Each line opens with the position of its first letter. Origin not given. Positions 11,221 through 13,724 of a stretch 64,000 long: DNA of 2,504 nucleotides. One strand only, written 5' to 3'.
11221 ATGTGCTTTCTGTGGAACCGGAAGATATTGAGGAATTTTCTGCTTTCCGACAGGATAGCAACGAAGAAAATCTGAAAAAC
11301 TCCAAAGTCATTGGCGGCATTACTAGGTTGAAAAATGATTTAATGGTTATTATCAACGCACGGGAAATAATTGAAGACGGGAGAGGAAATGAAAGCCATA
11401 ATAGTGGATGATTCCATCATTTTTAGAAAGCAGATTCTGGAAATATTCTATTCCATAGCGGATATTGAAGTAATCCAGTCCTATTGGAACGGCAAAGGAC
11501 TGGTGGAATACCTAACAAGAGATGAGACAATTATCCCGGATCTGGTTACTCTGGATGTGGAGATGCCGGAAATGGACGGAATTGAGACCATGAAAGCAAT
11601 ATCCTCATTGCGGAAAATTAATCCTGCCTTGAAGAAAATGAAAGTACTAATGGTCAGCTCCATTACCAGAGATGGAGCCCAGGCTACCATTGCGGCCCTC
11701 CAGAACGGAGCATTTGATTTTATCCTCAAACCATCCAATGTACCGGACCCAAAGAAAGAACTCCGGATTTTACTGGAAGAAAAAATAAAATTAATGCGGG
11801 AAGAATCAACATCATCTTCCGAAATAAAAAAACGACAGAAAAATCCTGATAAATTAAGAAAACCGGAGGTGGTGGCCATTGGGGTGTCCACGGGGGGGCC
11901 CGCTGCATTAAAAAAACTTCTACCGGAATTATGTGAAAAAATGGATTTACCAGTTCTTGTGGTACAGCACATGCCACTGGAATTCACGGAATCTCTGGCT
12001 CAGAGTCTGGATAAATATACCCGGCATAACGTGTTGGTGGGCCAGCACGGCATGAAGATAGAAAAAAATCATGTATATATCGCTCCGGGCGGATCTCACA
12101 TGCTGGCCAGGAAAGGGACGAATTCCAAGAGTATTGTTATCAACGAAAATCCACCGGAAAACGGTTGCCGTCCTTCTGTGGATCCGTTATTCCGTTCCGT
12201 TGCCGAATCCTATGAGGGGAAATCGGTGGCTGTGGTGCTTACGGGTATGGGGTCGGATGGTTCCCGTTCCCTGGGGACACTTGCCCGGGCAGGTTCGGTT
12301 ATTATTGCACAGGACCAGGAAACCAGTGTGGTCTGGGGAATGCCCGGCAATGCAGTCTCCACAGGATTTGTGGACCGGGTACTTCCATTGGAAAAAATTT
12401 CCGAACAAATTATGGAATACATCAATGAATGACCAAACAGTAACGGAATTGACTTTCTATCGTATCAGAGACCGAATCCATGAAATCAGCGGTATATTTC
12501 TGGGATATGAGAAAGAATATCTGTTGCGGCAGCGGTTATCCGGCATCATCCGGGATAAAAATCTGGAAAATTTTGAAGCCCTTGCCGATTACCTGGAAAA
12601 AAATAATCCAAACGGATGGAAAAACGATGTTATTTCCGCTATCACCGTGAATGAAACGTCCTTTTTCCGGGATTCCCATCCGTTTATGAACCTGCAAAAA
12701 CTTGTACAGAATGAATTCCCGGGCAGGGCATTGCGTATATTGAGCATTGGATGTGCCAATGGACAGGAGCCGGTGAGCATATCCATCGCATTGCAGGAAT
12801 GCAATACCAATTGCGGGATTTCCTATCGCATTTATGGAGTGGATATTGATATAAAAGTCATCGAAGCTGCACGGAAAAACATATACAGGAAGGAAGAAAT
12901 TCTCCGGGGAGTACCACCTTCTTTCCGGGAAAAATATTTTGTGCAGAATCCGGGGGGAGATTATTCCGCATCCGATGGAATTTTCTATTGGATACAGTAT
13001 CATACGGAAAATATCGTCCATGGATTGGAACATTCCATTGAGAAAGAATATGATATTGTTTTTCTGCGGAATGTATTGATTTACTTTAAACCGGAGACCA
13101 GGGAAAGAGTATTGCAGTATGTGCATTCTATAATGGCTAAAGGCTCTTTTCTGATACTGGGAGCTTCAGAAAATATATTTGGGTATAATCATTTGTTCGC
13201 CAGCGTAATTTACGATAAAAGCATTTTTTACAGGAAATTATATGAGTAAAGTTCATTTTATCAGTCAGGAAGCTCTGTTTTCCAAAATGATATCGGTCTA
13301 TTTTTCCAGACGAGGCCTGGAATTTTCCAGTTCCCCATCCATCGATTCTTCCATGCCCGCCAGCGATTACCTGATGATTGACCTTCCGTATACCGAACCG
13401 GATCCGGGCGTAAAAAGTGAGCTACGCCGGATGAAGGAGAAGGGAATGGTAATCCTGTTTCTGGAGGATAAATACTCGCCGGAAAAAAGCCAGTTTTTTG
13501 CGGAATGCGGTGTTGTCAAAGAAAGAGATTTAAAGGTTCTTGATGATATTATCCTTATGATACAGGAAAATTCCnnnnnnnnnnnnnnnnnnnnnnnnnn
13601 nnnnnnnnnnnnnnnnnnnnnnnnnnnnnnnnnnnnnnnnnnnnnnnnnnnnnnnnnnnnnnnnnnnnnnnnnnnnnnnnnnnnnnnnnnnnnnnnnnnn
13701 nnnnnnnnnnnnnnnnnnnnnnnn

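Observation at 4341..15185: Chemosensory operon without a stand-alone CheY that ends in a receiver-adenylate cyclase-TPR protein: candidate chemoreceptor-to-cAMP pathway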

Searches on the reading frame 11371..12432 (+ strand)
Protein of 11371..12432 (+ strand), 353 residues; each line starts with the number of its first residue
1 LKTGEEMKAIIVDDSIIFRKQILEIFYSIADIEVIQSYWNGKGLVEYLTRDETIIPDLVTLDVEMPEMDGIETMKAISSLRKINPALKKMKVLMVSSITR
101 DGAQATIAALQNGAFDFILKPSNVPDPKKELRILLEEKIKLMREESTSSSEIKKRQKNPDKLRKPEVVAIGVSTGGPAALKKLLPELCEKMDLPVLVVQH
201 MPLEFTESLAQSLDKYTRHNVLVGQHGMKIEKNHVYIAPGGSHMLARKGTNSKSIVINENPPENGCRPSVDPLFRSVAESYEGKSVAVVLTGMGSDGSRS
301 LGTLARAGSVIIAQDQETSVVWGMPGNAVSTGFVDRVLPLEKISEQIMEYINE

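Call 3: search_protein_families(library=pfam, proteins=[window:11371-12432:+], max_evalue=0.01)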
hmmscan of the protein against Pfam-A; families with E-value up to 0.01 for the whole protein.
window:11371-12432:+ (353 aa): 3 families
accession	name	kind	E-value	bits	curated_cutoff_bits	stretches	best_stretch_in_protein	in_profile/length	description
PF01339.22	CheB_methylest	-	1.9e-62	210.5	24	1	168-347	1-174/174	CheB methylesterase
PF00072.30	Response_reg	-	3.5e-17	63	30.2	1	10-125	2-104/111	Response regulator receiver domain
PF12265.14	CAF1C_H4-bd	-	0.0066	17.1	22.7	0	191-238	22-63/69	Histone-binding protein RBBP4 or subunit C of CAF1 complex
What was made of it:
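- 11389..12432 (+): CheB methylesterase with an N-terminal REC, 347 aa. Pfam CheB_methylest 210 bits and Response_reg 63 bits (call 3).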

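Call 43: search_protein_families(library=ncbifam, proteins=[window:11389-12432:+], max_evalue=0.00001)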
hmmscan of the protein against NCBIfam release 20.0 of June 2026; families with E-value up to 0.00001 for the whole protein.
window:11389-12432:+ (347 aa): 28 families (the best 25 are shown)
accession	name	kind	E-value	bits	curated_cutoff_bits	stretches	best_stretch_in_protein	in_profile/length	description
NF001965.0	PRK00742.1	subfamily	2e-103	346.4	293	1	1-346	4-354/357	chemotaxis-specific protein-glutamate methyltransferase CheB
NF009206.0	PRK12555.1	subfamily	3.7e-83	279.3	342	1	1-346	1-337/340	chemotaxis-specific protein-glutamate methyltransferase CheB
TIGR02875.1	spore_0_A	equivalog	1e-11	44.6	200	1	2-175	4-166/262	sporulation transcription factor Spo0A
NF008469.0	PRK11361.1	equivalog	6.7e-11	41.5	714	1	3-139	7-128/461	acetoacetate metabolism transcriptional regulator AtoC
NF007935.0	PRK10651.1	equivalog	1.5e-10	40.6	250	1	3-117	9-112/216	two-component system response regulator NarL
NF041367.1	CheY_Halo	equivalog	5.8e-10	39.6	200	1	4-122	2-107/114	chemotaxis protein CheY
NF008677.0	PRK11697.1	equivalog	1.1e-09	38.1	246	1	1-139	2-126/238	two-component system response regulator BtsR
NF007135.0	PRK09581.1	equivalog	2.2e-09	36.6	474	1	4-139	5-128/457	PleD family two-component system response regulator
NF041866.1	EpsW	equivalog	3.9e-09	36.2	200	1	4-129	9-125/131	exopolysaccharide biosynthesis response regulator EpsW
NF007969.0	PRK10693.1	equivalog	5.4e-09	35.5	329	1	3-116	10-110/337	two-component system response regulator RssB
NF011896.0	PRK15369.1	equivalog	1.1e-08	34.9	242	1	2-117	5-109/211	two component system response regulator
TIGR01818.1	ntrC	equivalog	1.6e-08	33.8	558.6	1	5-120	3-105/463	nitrogen regulation protein NR(I)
NF007689.0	PRK10365.1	equivalog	5.8e-08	31.9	760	1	46-125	46-117/441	sigma-54-dependent response regulator transcription factor ZraR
NF045944.1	ResRegRpaBCyano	equivalog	1.5e-07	31.1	330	1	4-135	1-114/229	response regulator transcription factor RpaB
NF041946.1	LuxO_transreg_Vib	equivalog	1.8e-07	30.3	800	1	44-149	35-128/463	quorum-sensing sigma-54 dependent transcriptional regulator LuxO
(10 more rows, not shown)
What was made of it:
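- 11389..12432 (+): NCBIfam CheB scores 346 bits, above its cut-off of 293 (call 43).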

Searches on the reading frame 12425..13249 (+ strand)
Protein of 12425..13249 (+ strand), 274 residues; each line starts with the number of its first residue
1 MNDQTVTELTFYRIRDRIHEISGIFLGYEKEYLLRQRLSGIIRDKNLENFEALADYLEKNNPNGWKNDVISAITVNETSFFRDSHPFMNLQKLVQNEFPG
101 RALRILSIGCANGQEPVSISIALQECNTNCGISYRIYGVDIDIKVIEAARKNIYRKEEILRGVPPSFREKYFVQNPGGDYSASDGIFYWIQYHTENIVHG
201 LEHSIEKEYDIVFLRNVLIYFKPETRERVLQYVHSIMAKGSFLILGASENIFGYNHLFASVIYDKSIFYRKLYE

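Call 3: search_protein_families(library=pfam, proteins=[window:12425-13249:+], max_evalue=0.01)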
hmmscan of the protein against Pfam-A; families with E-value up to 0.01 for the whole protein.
window:12425-13249:+ (274 aa): 7 families
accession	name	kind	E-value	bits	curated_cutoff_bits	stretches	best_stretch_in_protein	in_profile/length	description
PF01739.24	CheR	-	1.2e-45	155.8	27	1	76-261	1-189/195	CheR methyltransferase, SAM binding domain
PF03705.20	CheR_N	-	9e-10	38.5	27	1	11-60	3-52/53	CheR methyltransferase, all-alpha domain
PF13649.12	Methyltransf_25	-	0.00023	22.2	27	0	105-155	1-43/97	Methyltransferase domain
PF13847.12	Methyltransf_31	-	0.00059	20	27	0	102-154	4-49/145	Methyltransferase domain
PF08242.18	Methyltransf_12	-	0.00062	20.9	30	0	203-242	64-97/98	Methyltransferase domain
PF08241.18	Methyltransf_11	-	0.00086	20.3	21.2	0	206-244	58-94/95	Methyltransferase domain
PF13489.12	Methyltransf_23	-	0.0021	18.2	27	1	94-245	13-116/164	Methyltransferase domain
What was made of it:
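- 12425..13249 (+): CheR methyltransferase, 274 aa. Pfam CheR 156 bits and CheR_N 38.5 bits (call 3).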

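Call 43: search_protein_families(library=ncbifam, proteins=[window:12425-13249:+], max_evalue=0.00001)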
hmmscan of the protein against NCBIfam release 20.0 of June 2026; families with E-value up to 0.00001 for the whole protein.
window:12425-13249:+ (274 aa): 1 family
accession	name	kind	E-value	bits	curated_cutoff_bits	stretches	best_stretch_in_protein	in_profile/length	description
NF007902.0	PRK10611.1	equivalog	3.3e-35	121.7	435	1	5-252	21-267/287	protein-glutamate O-methyltransferase CheR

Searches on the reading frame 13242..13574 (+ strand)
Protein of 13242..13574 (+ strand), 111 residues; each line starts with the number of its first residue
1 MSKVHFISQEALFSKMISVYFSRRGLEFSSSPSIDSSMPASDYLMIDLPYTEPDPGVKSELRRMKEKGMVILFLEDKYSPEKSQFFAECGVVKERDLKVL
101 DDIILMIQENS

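Call 51: search_protein_families(library=pfam, proteins=[window:13242-13574:+], max_evalue=1)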
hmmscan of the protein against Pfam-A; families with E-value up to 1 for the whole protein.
seq(111 aa): 1 family
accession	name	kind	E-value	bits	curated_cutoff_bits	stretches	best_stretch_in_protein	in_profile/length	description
PF23835.1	DUF7205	-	0.036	14.3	27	1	37-71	12-46/128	Domain of unknown function (DUF7205)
